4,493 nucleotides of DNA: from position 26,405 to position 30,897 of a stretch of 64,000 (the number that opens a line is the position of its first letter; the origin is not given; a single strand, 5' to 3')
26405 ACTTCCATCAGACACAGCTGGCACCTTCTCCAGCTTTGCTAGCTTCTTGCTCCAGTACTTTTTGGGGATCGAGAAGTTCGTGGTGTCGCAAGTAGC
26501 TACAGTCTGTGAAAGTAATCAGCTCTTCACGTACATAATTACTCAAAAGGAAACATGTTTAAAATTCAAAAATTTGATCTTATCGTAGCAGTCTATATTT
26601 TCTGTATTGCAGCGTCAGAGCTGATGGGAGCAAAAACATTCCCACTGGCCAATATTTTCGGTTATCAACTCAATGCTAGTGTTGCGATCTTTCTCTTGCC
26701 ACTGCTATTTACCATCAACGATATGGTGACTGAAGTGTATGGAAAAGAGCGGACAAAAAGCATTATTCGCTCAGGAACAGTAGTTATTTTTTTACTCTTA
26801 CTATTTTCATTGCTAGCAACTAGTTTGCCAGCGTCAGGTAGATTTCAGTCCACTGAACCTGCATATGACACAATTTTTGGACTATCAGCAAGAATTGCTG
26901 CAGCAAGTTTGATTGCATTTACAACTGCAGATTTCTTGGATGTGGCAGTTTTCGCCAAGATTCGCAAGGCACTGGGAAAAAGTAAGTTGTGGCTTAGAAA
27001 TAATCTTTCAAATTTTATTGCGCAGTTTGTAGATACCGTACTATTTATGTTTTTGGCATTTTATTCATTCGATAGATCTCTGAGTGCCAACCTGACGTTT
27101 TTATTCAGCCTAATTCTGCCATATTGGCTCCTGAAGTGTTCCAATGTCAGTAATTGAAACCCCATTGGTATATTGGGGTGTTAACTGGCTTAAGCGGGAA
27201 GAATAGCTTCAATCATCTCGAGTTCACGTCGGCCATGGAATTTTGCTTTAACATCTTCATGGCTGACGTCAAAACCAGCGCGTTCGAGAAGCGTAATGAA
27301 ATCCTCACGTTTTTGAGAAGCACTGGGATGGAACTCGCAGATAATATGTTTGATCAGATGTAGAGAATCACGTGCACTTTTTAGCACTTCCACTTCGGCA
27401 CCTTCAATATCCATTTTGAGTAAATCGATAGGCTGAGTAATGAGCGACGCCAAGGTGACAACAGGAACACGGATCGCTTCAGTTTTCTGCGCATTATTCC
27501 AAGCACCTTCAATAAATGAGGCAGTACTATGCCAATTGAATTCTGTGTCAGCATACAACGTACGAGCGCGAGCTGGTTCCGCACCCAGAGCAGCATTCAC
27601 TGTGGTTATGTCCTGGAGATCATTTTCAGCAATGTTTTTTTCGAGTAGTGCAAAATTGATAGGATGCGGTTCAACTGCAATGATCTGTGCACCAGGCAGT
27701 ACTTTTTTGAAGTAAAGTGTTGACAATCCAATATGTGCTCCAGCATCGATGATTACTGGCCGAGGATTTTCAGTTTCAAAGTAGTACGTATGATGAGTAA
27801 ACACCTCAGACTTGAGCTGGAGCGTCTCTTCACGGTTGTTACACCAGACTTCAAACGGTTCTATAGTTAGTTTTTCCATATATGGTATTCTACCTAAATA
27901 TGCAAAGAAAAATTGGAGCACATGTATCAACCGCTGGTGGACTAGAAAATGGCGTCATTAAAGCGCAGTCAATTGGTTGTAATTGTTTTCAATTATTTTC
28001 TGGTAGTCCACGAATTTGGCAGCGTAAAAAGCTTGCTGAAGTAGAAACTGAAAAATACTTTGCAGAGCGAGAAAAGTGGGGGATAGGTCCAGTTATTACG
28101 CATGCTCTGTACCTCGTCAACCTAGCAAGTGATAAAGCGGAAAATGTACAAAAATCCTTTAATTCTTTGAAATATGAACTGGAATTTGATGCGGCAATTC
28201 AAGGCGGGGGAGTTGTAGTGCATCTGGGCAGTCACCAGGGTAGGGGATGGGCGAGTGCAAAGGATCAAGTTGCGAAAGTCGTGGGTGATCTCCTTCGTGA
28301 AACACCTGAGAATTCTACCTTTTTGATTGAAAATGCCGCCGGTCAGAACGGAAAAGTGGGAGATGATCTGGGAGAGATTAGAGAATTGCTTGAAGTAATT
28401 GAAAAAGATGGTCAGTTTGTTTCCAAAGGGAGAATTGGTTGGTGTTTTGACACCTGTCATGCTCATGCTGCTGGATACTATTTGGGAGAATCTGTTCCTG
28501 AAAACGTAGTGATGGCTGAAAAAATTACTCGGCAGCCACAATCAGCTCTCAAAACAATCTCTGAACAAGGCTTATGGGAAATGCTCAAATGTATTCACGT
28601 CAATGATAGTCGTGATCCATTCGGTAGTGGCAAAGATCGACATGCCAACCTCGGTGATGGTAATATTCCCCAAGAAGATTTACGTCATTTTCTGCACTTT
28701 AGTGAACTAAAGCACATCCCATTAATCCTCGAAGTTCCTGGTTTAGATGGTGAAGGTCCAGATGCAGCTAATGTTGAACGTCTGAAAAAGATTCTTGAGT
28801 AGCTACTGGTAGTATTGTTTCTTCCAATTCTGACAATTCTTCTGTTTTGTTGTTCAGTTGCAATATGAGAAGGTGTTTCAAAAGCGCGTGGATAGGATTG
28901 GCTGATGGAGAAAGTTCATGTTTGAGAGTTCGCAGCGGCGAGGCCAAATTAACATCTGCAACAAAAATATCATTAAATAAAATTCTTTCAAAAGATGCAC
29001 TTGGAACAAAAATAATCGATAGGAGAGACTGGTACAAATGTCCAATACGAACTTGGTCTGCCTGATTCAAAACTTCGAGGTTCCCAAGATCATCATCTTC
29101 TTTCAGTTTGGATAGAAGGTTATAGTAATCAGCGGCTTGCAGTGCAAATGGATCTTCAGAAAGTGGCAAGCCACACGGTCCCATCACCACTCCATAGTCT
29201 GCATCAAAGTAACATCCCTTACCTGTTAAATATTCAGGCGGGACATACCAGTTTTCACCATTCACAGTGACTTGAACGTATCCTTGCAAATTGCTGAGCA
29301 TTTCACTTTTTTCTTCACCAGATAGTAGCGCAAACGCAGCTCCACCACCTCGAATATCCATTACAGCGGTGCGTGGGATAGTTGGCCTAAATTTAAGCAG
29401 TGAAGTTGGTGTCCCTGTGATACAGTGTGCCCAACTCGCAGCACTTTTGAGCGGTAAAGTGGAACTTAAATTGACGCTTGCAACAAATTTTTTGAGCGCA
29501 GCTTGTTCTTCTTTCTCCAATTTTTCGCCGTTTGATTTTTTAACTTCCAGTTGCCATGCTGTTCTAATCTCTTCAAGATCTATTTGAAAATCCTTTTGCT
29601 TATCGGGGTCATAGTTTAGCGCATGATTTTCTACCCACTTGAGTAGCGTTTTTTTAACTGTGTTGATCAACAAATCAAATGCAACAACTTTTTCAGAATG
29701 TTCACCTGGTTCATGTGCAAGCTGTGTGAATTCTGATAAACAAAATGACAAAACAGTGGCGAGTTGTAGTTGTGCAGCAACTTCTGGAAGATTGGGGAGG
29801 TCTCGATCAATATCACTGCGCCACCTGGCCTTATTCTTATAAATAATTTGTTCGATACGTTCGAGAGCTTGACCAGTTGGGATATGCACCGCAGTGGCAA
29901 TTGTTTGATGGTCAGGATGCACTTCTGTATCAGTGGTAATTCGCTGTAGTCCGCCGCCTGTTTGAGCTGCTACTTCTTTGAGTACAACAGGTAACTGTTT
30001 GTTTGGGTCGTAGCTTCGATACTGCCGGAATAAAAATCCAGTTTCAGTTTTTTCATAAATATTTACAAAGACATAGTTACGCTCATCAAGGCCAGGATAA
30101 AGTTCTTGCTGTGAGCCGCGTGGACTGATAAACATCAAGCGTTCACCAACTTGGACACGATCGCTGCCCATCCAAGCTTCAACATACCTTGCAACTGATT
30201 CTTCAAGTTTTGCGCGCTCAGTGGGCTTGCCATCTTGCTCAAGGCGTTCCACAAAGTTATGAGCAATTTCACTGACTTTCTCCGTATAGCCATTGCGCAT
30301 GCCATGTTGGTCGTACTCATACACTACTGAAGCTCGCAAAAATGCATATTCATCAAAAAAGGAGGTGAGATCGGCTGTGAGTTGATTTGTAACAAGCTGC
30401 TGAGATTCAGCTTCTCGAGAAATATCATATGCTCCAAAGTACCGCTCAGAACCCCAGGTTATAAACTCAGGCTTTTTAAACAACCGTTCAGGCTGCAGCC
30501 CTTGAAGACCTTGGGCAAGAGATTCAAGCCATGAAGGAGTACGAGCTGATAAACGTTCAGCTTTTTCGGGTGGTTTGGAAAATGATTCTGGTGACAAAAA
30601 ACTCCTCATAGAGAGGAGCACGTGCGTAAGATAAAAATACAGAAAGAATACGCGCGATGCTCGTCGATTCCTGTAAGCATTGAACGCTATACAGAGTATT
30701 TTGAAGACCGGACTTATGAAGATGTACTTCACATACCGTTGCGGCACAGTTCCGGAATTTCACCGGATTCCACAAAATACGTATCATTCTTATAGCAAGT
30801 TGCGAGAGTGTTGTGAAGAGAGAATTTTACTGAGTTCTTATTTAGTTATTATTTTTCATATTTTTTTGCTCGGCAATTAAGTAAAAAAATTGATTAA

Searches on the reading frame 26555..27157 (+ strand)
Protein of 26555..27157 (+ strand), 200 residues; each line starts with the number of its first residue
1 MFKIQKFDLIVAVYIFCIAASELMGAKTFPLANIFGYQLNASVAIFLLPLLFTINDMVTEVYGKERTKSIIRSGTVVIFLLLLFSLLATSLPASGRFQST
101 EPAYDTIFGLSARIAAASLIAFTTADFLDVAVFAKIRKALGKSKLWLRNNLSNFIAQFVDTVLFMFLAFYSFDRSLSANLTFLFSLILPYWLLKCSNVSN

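Call 71: search_protein_families(library=pfam, proteins=[window:26555-27157:+], max_evalue=0.00001)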
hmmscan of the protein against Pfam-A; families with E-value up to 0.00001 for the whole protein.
window:26555-27157:+ (200 aa): 1 family
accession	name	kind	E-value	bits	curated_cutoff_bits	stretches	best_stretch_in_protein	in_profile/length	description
PF02592.20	Vut_1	-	1.5e-36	126.5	27.2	1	43-195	2-139/152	Putative vitamin uptake transporter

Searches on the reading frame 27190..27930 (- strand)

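Call 71: search_protein_families(library=pfam, proteins=[window:27190-27930:-], max_evalue=0.00001)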
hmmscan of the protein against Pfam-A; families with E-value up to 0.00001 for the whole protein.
window:27190-27930:- (246 aa): 1 family
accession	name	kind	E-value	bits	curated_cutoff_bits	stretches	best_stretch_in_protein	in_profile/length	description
PF05050.19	Methyltransf_21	-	5e-22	79.3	22.7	1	62-220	1-171/173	Methyltransferase FkbM domain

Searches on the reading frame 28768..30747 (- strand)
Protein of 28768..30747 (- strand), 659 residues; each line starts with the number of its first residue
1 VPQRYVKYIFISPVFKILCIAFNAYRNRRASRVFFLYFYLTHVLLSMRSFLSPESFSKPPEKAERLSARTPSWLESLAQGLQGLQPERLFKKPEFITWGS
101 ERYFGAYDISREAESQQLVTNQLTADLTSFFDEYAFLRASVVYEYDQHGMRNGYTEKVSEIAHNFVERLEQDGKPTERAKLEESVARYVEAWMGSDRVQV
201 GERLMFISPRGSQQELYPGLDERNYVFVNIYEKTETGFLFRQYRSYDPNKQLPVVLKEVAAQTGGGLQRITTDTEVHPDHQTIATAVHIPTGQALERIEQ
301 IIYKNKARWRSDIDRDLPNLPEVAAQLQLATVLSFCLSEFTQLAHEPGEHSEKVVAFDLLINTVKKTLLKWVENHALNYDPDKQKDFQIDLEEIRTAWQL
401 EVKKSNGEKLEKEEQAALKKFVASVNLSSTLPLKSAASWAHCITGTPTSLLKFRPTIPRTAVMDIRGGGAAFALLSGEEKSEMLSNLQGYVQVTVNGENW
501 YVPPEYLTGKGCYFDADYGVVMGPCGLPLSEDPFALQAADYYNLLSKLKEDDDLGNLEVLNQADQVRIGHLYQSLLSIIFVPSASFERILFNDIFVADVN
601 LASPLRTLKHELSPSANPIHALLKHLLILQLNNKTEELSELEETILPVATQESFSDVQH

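Call 71: search_protein_families(library=pfam, proteins=[window:28768-30747:-], max_evalue=0.00001)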
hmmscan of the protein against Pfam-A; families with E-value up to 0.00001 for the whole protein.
window:28768-30747:- (659 aa): 0 families

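Call 83: search_protein_families(library=ncbifam, proteins=[window:28768-30747:-], max_evalue=0.001)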
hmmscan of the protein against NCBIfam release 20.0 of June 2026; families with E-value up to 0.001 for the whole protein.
window:28768-30747:- (659 aa): 0 families

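Call 84: search_protein_families(library=pfam, proteins=[window:28768-30645:-], max_evalue=1)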
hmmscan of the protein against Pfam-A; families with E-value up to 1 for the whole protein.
window:28768-30645:- (625 aa): 1 family
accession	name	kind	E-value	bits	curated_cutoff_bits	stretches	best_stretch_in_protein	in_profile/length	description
PF05205.17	COMPASS-Shg1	-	0.08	14.2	24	0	103-155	15-66/102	COMPASS (Complex proteins associated with Set1p) component shg1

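Call 85: search_solved_structures(query=window:28768-30645:-, max_evalue=1)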
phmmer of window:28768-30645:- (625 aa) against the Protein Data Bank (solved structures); distinct sequences matched with E-value up to 1: 0.
